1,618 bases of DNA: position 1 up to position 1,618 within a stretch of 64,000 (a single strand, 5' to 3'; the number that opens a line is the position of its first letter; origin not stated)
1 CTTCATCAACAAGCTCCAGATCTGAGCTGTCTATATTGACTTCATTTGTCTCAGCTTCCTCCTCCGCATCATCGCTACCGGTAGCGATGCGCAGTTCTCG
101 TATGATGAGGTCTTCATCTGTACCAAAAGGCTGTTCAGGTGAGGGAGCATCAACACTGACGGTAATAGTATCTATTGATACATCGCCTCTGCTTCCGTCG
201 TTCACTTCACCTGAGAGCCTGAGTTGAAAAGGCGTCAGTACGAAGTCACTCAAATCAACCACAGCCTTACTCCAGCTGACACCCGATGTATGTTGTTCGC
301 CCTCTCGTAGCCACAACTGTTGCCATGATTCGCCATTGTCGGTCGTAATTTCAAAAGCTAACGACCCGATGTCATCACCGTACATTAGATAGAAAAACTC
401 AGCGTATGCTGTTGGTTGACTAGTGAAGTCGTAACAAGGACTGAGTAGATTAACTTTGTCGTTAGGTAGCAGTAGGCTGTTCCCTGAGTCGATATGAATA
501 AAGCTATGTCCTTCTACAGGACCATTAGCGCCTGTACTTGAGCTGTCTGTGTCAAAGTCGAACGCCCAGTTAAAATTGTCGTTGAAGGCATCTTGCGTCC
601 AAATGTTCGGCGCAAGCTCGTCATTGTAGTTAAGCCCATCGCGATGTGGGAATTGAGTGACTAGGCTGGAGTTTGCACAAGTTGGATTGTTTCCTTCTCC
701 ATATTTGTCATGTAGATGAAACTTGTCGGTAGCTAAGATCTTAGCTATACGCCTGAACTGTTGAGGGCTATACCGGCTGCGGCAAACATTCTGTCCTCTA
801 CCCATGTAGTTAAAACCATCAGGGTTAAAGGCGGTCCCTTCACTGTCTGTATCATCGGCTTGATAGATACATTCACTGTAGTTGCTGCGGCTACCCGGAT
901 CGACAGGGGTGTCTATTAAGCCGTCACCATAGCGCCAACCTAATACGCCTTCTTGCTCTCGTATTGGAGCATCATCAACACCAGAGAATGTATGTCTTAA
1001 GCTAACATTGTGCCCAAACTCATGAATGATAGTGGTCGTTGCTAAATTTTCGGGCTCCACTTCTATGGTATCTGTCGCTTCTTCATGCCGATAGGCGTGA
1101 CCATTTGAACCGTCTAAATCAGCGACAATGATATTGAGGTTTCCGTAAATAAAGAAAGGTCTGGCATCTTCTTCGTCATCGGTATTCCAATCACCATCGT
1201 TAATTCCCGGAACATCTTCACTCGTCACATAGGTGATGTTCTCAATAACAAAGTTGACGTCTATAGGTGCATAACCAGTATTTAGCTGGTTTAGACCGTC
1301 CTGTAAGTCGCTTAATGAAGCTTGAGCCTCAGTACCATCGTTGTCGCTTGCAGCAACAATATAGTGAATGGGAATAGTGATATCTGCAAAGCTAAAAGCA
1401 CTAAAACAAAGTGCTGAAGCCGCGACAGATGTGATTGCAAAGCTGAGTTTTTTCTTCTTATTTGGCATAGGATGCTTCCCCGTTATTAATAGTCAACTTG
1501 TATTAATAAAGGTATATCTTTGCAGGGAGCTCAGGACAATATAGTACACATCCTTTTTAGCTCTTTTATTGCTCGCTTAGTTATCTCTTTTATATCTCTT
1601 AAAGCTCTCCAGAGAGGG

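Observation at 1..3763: CadC-like wHTH-TM-beta-propeller regulator directly upstream of a secreted M43/MAM protease, with helically phased repeats in the spacer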

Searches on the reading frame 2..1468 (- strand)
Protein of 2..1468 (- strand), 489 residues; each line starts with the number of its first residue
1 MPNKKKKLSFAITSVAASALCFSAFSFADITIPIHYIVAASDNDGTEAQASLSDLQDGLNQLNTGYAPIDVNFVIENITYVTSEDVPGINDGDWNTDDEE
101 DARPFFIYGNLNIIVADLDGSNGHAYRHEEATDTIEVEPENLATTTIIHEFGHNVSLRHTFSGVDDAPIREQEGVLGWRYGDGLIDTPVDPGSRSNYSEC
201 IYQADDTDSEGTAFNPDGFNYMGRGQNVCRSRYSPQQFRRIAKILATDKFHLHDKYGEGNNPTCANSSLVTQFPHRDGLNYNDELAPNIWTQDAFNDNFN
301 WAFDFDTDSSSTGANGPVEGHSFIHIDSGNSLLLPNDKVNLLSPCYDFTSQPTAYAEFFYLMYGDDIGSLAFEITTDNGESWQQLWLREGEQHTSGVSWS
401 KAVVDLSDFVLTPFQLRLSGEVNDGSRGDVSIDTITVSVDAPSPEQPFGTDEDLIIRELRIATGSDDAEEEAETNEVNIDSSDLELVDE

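Call 3: search_protein_families(library=pfam, proteins=[window:2-1468:-], max_evalue=0.01)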
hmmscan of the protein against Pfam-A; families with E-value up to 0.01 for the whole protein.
window:2-1468:- (489 aa): 4 families
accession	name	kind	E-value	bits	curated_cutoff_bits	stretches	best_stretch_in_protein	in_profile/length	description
PF00629.30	MAM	-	1.4e-13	51.4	26.4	1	290-437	11-152/158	MAM domain, meprin/A5/mu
PF05572.19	Peptidase_M43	-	8.5e-05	23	23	1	144-245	69-151/152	Pregnancy-associated plasma protein-A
PF13688.12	Reprolysin_5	-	0.0044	17.7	27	0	61-162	35-160/196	Metallo-peptidase family M12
PF13582.12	Reprolysin_3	-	0.0086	17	22.4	0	142-160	105-123/123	Metallo-peptidase family M12B Reprolysin-like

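Call 4: search_protein_families(library=ncbifam, proteins=[window:2-1468:-], max_evalue=0.01)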
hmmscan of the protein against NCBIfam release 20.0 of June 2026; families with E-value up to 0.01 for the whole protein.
window:2-1468:- (489 aa): 0 families
